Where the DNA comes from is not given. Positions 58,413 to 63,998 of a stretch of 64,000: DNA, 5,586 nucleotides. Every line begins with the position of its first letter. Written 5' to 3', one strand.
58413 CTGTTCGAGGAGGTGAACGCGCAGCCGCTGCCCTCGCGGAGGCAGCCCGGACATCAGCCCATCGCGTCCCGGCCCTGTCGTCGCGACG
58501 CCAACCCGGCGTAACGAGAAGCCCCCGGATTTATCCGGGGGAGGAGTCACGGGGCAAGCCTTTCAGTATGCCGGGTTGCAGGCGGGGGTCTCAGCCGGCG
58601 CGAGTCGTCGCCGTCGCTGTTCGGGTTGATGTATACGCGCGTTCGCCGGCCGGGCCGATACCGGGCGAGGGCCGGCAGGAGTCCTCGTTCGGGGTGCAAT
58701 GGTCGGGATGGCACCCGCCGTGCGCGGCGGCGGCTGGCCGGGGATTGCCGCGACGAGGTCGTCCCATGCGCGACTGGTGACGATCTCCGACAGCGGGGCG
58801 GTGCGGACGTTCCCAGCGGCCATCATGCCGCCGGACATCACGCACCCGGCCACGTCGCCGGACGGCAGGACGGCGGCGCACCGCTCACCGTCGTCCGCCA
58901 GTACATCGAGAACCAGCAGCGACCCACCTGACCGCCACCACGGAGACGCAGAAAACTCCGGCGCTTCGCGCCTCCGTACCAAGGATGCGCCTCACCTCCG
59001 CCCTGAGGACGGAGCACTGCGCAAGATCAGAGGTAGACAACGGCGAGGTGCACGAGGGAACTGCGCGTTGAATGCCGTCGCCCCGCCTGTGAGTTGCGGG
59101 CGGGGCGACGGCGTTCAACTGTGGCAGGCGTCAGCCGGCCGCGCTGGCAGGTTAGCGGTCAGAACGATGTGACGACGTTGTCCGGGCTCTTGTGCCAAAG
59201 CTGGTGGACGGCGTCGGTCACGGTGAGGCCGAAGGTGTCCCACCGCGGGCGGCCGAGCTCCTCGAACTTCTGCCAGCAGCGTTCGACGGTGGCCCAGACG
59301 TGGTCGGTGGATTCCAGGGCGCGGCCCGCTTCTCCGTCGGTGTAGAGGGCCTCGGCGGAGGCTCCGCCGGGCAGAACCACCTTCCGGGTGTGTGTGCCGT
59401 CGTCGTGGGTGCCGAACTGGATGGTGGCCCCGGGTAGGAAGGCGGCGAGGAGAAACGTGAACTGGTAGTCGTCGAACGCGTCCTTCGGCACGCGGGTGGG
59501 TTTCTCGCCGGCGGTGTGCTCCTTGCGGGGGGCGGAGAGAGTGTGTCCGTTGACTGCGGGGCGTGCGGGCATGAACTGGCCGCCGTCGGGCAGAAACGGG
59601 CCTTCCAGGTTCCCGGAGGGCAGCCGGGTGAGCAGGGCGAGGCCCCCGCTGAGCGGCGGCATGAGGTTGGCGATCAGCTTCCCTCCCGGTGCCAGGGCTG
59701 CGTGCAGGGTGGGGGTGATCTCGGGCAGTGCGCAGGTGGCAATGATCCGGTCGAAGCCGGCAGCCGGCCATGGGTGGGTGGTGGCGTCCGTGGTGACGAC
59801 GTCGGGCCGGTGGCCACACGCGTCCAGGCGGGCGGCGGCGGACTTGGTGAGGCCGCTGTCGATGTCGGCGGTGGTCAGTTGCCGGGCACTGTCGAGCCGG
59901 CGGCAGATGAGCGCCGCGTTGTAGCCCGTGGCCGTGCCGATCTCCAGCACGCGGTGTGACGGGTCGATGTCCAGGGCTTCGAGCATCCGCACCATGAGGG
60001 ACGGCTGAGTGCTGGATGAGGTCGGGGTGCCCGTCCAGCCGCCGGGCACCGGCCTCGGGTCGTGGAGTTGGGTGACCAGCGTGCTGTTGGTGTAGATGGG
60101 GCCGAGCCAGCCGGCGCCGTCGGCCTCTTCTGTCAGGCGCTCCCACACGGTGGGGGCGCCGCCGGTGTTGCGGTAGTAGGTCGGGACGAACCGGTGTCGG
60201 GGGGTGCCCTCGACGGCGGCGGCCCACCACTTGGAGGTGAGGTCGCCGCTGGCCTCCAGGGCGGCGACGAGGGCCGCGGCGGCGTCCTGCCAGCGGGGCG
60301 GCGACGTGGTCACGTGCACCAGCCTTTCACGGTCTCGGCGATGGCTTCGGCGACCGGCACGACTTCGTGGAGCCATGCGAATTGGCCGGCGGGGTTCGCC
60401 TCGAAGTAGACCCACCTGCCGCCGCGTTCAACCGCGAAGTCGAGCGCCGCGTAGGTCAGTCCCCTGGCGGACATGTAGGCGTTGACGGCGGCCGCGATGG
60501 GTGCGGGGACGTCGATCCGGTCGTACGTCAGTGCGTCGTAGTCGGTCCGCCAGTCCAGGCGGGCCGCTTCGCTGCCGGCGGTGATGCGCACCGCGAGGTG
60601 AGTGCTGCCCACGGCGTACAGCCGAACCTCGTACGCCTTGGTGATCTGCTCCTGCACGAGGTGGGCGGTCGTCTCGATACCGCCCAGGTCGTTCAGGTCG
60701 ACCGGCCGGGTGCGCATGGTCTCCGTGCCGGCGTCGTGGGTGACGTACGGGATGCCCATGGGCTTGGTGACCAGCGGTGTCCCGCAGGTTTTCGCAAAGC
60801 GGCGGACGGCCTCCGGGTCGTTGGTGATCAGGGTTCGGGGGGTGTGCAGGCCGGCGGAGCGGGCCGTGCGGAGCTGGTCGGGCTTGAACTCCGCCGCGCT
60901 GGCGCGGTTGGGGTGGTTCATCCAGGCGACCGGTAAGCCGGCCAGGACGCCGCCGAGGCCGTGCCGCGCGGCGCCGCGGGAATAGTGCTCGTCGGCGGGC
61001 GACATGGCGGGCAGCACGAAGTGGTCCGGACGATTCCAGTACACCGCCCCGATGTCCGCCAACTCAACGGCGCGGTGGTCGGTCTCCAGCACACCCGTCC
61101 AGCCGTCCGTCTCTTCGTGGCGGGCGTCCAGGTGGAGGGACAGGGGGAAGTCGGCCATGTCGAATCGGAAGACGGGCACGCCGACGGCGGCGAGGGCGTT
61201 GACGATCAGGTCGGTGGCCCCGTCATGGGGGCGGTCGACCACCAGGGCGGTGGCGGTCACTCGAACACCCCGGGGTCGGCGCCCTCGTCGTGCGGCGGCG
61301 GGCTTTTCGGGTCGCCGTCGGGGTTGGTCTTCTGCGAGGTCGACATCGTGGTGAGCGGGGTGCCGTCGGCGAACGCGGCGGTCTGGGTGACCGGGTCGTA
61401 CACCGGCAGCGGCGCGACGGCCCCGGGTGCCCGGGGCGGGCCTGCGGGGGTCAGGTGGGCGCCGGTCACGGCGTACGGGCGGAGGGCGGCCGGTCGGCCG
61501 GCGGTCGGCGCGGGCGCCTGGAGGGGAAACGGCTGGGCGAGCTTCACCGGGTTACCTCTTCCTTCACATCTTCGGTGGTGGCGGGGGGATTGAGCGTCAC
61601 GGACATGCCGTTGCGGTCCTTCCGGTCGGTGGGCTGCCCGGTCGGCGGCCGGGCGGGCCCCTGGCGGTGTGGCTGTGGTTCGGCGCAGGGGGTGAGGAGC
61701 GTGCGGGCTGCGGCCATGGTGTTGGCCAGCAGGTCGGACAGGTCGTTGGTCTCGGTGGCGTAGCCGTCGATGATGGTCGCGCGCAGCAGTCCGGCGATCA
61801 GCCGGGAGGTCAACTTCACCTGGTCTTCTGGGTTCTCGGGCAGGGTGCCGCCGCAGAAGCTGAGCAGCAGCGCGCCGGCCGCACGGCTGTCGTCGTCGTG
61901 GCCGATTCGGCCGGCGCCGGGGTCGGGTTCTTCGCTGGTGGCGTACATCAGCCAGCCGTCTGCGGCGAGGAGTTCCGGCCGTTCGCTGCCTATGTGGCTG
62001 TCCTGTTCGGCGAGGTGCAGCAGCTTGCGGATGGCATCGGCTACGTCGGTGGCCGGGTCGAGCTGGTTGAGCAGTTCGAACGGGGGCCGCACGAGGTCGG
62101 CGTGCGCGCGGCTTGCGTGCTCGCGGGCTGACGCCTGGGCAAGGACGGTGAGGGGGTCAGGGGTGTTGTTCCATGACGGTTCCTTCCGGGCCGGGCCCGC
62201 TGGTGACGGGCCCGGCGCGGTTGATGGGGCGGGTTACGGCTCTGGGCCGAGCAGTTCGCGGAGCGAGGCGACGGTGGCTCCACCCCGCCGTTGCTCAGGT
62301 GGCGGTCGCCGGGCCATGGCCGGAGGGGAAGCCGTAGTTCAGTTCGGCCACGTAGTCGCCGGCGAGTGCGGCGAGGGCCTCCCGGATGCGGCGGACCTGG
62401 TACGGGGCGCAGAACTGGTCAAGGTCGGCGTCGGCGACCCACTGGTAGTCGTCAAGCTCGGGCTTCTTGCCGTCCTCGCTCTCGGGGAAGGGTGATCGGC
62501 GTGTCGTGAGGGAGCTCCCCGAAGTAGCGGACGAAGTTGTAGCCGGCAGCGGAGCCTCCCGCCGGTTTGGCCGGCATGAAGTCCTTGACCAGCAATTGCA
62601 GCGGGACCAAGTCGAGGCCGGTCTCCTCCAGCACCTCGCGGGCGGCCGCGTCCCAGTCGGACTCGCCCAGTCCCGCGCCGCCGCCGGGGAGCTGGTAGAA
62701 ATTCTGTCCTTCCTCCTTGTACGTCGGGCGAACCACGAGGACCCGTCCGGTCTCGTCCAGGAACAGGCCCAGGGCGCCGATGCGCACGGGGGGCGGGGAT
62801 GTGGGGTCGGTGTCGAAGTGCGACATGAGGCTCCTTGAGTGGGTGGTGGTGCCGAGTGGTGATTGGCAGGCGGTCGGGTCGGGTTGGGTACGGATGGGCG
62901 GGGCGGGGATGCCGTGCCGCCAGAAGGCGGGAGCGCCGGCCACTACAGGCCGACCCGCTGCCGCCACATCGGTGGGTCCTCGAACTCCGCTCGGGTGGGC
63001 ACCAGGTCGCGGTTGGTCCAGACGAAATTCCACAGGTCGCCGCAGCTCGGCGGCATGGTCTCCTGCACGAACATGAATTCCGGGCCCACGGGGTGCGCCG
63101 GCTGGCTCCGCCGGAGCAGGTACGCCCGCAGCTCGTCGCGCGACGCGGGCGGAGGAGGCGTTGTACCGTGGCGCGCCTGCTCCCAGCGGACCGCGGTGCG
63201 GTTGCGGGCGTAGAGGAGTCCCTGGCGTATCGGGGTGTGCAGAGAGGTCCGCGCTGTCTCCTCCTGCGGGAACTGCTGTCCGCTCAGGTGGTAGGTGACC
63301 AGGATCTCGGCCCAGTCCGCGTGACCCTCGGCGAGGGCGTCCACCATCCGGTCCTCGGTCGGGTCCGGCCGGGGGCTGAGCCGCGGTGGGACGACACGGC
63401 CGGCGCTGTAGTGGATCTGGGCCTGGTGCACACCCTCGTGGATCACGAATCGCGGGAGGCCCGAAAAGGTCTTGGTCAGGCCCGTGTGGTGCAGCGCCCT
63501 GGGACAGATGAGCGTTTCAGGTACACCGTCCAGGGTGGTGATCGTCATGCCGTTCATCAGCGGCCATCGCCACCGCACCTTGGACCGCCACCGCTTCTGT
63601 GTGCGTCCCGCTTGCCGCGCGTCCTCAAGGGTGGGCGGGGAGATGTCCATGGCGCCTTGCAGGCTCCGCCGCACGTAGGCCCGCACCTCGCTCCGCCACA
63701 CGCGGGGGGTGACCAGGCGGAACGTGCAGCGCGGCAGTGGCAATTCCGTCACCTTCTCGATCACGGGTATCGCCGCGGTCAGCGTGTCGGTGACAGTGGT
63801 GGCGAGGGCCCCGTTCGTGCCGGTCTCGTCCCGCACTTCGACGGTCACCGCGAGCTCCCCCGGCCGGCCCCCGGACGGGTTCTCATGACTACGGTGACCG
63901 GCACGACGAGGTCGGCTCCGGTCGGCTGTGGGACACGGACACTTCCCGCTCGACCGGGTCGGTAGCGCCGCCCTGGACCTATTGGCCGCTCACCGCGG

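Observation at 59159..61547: Graspetide cluster with PIMT-like enzyme and an unusual Lys/Pro-rich core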

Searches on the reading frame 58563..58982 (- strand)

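Call 87: search_protein_families(library=pfam, proteins=[window:58563-58982:-], max_evalue=1)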
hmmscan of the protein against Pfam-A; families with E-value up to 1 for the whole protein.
window:58563-58982:- (139 aa): 1 family
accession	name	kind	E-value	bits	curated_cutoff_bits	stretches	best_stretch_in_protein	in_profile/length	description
PF13186.11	SPASM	-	0.00025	21.7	21.5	1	34-75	6-50/67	Iron-sulfur cluster-binding domain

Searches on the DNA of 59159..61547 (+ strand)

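Call 56: search_dna_similar(query=window:59159-61547:+, collection=plasmids, mode=distant, max_rows=15)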
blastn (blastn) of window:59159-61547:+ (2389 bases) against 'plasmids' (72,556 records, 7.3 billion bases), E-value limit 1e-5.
Records with a match: 38; places in all: 39; records where one place covers at least 80% of the query: 0.
Best place of each record, by identity: 60-80% 38.
By first word of the organism name: Streptomyces 28; Kitasatospora 2; Embleya 1; Streptomycetaceae 1; Streptomonospora 1; Nocardiopsis 1; Nonomuraea 1; Rhodococcus 1; Natronoglycomyces 1; Mycobacterium 1.
By predicted mobility (MOB-suite, as given by PLSDB): non-mobilizable 31; mobilizable 7.
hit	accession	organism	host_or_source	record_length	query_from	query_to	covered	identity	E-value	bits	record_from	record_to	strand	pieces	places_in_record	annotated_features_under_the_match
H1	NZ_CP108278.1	Streptomyces atratus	-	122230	752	2170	45%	65.6%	5e-15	179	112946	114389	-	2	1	tgmB: ATP-grasp ribosomal peptide maturase | methyltransferase domain-containing protein | tgmA: putative ATP-grasp-modified RiPP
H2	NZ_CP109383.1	Streptomyces atratus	-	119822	752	2170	45%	65.6%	5e-15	179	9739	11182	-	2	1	tgmB: ATP-grasp ribosomal peptide maturase | methyltransferase domain-containing protein | tgmA: putative ATP-grasp-modified RiPP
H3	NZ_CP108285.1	Streptomyces atratus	-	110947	752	2170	45%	65.6%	5e-15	178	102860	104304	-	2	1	tgmB: ATP-grasp ribosomal peptide maturase | methyltransferase domain-containing protein | tgmA: putative ATP-grasp-modified RiPP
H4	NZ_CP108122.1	Streptomyces sp. NBC_00209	-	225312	1180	2171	42%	64.1%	2e-14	91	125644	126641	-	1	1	tgmB: ATP-grasp ribosomal peptide maturase | tgmA: putative ATP-grasp-modified RiPP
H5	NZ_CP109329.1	Streptomyces sp. NBC_01591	-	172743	752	2170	35%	66.3%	5e-15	169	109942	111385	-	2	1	tgmB: ATP-grasp ribosomal peptide maturase | methyltransferase domain-containing protein | hypothetical protein | tgmA: putative ATP-grasp-modified RiPP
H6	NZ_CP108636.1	Streptomyces sp. NBC_01136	-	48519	1365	2101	31%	64.7%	1e-16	97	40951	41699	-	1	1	tgmB: ATP-grasp ribosomal peptide maturase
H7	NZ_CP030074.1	Streptomyces cadmiisoli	Whole organism,soil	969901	679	1512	15%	72.8%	3e-17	184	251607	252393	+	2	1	methyltransferase domain-containing protein | MvdC/MvdD family ATP grasp protein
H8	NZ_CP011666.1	Streptomyces sp. Mg1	-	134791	700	1807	14%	71.9%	2e-14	166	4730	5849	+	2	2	tgmB: ATP-grasp ribosomal peptide maturase | tgmC: ATP-grasp peptide maturase system methyltransferase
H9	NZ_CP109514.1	Streptomyces sp. NBC_01420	-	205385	1180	1533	15%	66.0%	1e-10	78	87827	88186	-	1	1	tgmB: ATP-grasp ribosomal peptide maturase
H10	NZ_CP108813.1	Streptomyces sp. NBC_00869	-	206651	1180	1533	15%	65.8%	1e-9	73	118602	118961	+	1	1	tgmB: ATP-grasp ribosomal peptide maturase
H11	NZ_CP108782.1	Streptomyces sp. NBC_00890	-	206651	1180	1533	15%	65.8%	1e-9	73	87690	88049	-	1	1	tgmB: ATP-grasp ribosomal peptide maturase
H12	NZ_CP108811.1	Streptomyces sp. NBC_00870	-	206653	1180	1533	15%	65.8%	1e-9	73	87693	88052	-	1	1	tgmB: ATP-grasp ribosomal peptide maturase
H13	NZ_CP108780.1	Streptomyces sp. NBC_00891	-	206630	1180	1533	15%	65.8%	1e-9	73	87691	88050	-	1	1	tgmB: ATP-grasp ribosomal peptide maturase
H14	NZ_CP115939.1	Streptomyces goshikiensis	microorganism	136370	735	1807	13%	72.6%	3e-12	159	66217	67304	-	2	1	tgmB: ATP-grasp ribosomal peptide maturase | protein-L-isoaspartate(D-aspartate) O-methyltransferase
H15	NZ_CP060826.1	Streptomyces genisteinicus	whole organism,leaf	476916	549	849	13%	67.3%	3e-12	82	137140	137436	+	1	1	methyltransferase domain-containing protein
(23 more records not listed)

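Call 72: get_annotated_region(hit=H1, flank=4000)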
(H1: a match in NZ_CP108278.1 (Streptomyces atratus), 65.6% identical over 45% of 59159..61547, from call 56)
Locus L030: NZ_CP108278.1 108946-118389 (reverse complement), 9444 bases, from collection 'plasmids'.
description: Streptomyces atratus strain NBC_00043 plasmid unnamed2, complete sequence
organism: Streptomyces atratus (NCBI taxid 1893)
taxonomy: Bacteria; Actinomycetota; Actinomycetes; Kitasatosporales; Streptomycetaceae; Streptomyces; Streptomyces atratus
host: -; source: -; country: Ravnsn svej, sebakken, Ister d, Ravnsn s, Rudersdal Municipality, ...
typing (MOB-suite, as given by PLSDB): non-mobilizable
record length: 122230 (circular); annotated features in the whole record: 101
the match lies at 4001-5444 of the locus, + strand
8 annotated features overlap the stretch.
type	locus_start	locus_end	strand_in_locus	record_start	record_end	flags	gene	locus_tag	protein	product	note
CDS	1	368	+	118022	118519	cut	-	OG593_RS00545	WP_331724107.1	hypothetical protein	-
CDS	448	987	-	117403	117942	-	-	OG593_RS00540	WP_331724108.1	GNAT family N-acetyltransferase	-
CDS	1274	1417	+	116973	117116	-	-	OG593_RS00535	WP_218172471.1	helix-turn-helix domain-containing protein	-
CDS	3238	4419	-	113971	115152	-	-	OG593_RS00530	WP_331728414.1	methyltransferase domain-containing protein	-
CDS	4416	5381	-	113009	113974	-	tgmB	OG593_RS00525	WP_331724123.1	ATP-grasp ribosomal peptide maturase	-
CDS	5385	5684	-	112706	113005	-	tgmA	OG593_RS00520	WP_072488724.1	putative ATP-grasp-modified RiPP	-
CDS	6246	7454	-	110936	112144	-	-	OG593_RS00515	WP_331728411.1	helix-turn-helix transcriptional regulator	-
CDS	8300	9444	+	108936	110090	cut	-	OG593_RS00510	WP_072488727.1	ParA family protein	-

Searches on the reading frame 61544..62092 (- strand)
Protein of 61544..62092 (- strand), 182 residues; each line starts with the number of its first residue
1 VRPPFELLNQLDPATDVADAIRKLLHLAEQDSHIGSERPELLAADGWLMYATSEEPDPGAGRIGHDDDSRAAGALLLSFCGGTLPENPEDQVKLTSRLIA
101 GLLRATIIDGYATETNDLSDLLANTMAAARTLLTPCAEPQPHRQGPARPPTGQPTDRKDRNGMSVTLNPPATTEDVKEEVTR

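Call 3: search_protein_families(library=pfam, proteins=[window:61544-62092:-], max_evalue=0.01)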
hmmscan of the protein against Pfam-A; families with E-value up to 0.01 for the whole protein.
window:61544-62092:- (182 aa): 0 families

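Call 4: search_protein_families(library=ncbifam, proteins=[window:61544-62092:-], max_evalue=0.01)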
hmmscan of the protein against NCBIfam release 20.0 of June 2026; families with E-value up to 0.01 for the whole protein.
window:61544-62092:- (182 aa): 0 families

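Call 40: find_homologous_proteins(query=window:61544-62092:-, max_evalue=0.01)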
Query window:61544-62092:- (182 aa): 1 proteins with E <= 0.01 among 794 candidates.
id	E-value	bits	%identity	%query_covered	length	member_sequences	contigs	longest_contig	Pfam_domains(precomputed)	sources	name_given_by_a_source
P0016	1.1e-112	392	98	100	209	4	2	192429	-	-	-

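Call 74: predict_structure(protein=window:61544-62092:-)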
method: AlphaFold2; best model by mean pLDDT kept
length: 182 residues; sequences in the alignment: 1
mean_pLDDT: 45.7   pTM: 0.29
mean pLDDT of the five models: 45.7, 45.5, 43.6, 43.0, 42.1
residues with pLDDT >= 90: 0; 70-90: 7; 50-70: 47; < 50: 128
segments of 3 or more residues with pLDDT < 50: 1-84, 106-116, 130-150, 168-170
pLDDT, mean of each block of 10 residues (from residue 1): 32 39 46 40 39 38 34 41 49 56 51 47 51 39 38 62 66 54 57
secondary structure, 60 per line:
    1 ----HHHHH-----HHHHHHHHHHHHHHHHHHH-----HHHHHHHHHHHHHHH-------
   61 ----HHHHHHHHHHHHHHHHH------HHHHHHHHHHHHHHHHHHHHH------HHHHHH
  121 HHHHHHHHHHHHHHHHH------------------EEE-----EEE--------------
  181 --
elements in order: H5-9 H15-33 H39-53 H65-81 H88-108 H115-137 E156-158 E164-166

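Call 75: search_protein_representatives(protein=window:61544-62092:-)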
Query: 182 residues. Proteins with E-value up to 0.001 (for the whole library): 5; up to 1e-10: 4; up to 1e-30: 1. The best 5 are listed.
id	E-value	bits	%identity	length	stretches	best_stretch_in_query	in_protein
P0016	3.4e-113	392.0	98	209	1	1-182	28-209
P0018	2.1e-20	89.8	38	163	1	2-128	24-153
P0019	2.3e-13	66.8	42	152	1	2-122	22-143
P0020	1.6e-11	60.8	39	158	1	2-128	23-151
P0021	2.5e-07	47.1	31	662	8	74-127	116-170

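Call 76: find_encoding_contigs(protein=P0018, flank=4000, max_places=3)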
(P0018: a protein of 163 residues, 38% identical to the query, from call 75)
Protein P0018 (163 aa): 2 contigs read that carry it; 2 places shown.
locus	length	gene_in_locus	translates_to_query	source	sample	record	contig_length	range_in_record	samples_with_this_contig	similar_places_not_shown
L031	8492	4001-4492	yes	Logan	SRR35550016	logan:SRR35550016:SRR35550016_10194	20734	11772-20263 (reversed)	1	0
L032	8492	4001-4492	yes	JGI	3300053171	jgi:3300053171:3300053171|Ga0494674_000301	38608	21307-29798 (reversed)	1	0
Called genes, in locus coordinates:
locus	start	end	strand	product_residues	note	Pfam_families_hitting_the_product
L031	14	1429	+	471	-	PF00271:Helicase_C, PF03457:HA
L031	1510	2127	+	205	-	-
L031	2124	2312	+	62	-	PF14192:DUF4314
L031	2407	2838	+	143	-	-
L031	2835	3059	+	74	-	-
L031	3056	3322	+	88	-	-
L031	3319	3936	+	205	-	-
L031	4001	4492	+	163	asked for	-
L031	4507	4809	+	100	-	-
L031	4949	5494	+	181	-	-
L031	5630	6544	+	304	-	-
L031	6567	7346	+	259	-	PF17338:GP88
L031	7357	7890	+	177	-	-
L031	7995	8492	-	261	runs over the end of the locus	-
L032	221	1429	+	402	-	PF00271:Helicase_C, PF03457:HA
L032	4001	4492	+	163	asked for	-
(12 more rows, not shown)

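Call 87: search_protein_families(library=pfam, proteins=[P0018], max_evalue=1)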
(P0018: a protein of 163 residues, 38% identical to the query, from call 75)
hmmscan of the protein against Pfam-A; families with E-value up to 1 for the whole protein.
P0018 (163 aa): 1 family
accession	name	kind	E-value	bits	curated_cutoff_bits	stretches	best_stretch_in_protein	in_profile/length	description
PF12464.13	Mac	-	0.18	12.5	22.1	1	95-124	21-49/53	Maltose acetyltransferase hexapeptide capping motif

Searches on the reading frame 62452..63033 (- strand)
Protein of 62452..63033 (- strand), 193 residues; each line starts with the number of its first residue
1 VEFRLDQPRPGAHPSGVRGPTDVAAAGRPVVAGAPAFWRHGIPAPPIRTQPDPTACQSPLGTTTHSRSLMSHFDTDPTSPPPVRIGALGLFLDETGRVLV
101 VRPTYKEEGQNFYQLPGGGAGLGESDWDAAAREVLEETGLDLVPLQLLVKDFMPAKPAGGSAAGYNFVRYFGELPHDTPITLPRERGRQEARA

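Call 3: search_protein_families(library=pfam, proteins=[window:62452-63033:-], max_evalue=0.01)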
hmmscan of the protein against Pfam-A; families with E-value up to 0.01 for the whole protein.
window:62452-63033:- (193 aa): 1 family
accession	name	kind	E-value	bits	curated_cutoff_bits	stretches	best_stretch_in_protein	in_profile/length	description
PF00293.34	NUDIX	-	1.3e-11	45.1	21.1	1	84-147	3-65/134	NUDIX domain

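Call 4: search_protein_families(library=ncbifam, proteins=[window:62452-63033:-], max_evalue=0.01)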
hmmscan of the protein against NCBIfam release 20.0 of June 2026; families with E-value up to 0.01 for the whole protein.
window:62452-63033:- (193 aa): 10 families
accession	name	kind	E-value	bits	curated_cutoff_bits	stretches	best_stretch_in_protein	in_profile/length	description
NF001938.0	PRK00714.1-5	equivalog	2.5e-06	27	116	1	91-143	20-77/172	RNA pyrophosphohydrolase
NF041652.1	Nud_hyd_Dein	equivalog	1e-05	25.8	200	1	83-148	11-80/152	Nudix hydrolase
NF006530.0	PRK08999.1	equivalog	8e-05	21.8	245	1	87-147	9-69/315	Nudix family hydrolase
TIGR02705.1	nudix_YtkD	equivalog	0.00024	20.7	154.4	1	113-141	47-75/156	RNA deprotection pyrophosphohydrolase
NF003788.0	PRK05379.1-5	equivalog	0.0004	19.8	354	1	94-147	222-273/351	bifunctional nicotinamide-nucleotide adenylyltransferase/Nudix hydroxylase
NF006961.0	PRK09438.1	equivalog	0.00067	19.1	103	1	98-151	22-72/151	dihydroneopterin triphosphate diphosphatase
NF001934.0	PRK00714.1-1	equivalog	0.0035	16.8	241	1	106-148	26-68/176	RNA pyrophosphohydrolase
TIGR00586.1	mutt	equivalog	0.0038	17.3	97.9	1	87-146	8-67/129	8-oxo-dGTP diphosphatase MutT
NF003787.0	PRK05379.1-4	equivalog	0.0063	15.5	449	1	79-143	202-265/346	bifunctional nicotinamide-nucleotide adenylyltransferase/Nudix hydroxylase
NF001937.0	PRK00714.1-4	equivalog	0.009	15.6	139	0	106-148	26-68/161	RNA pyrophosphohydrolase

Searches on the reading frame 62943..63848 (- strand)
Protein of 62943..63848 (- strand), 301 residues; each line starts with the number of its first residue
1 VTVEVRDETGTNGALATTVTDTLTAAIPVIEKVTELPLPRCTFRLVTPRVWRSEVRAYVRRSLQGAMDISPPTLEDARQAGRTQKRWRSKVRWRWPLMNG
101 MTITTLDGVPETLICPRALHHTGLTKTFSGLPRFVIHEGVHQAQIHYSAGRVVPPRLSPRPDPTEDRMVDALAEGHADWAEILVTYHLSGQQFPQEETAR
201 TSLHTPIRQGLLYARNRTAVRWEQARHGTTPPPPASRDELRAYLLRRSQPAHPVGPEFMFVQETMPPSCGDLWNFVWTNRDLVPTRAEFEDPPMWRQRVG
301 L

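Call 3: search_protein_families(library=pfam, proteins=[window:62943-63848:-], max_evalue=0.01)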
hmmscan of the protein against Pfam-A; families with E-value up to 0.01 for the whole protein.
window:62943-63848:- (301 aa): 0 families

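Call 4: search_protein_families(library=ncbifam, proteins=[window:62943-63848:-], max_evalue=0.01)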
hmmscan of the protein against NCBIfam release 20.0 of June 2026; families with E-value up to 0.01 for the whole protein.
window:62943-63848:- (301 aa): 0 families

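Call 68: search_solved_structures(query=window:62943-63848:-, max_evalue=1)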
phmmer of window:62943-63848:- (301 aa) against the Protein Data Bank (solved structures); distinct sequences matched with E-value up to 1: 0.

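Call 78: find_homologous_proteins(query=window:62943-63848:-, max_evalue=0.001)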
Query window:62943-63848:- (301 aa): 7 proteins with E <= 0.001 among 2514 candidates.
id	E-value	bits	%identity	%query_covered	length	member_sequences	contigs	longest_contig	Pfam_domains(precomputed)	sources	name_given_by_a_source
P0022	1.5e-203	693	100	100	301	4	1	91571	-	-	-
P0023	1.1e-63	234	43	100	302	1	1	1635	PF10103.16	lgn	-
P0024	4.1e-60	222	42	100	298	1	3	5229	PF10103.16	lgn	-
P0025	6.2e-50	188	42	100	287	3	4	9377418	PF10103.16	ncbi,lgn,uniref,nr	ncbi:hypothetical protein OEIGOIKO_03444 [Streptomyces chrestomyceticus JCM 4735]|uniref:Uncharacter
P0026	4.3e-47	179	42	100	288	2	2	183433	-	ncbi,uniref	ncbi:hypothetical protein [Streptomyces chrestomyceticus]|uniref:hypothetical protein n=1 Tax=Strept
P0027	1.3e-21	95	32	99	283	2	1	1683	PF10103.16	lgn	-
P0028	2.3e-20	91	31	99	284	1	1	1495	PF10103.16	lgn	-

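Call 87: search_protein_families(library=pfam, proteins=[window:62943-63848:-], max_evalue=1)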
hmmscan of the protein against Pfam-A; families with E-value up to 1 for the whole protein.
window:62943-63848:- (301 aa): 0 families
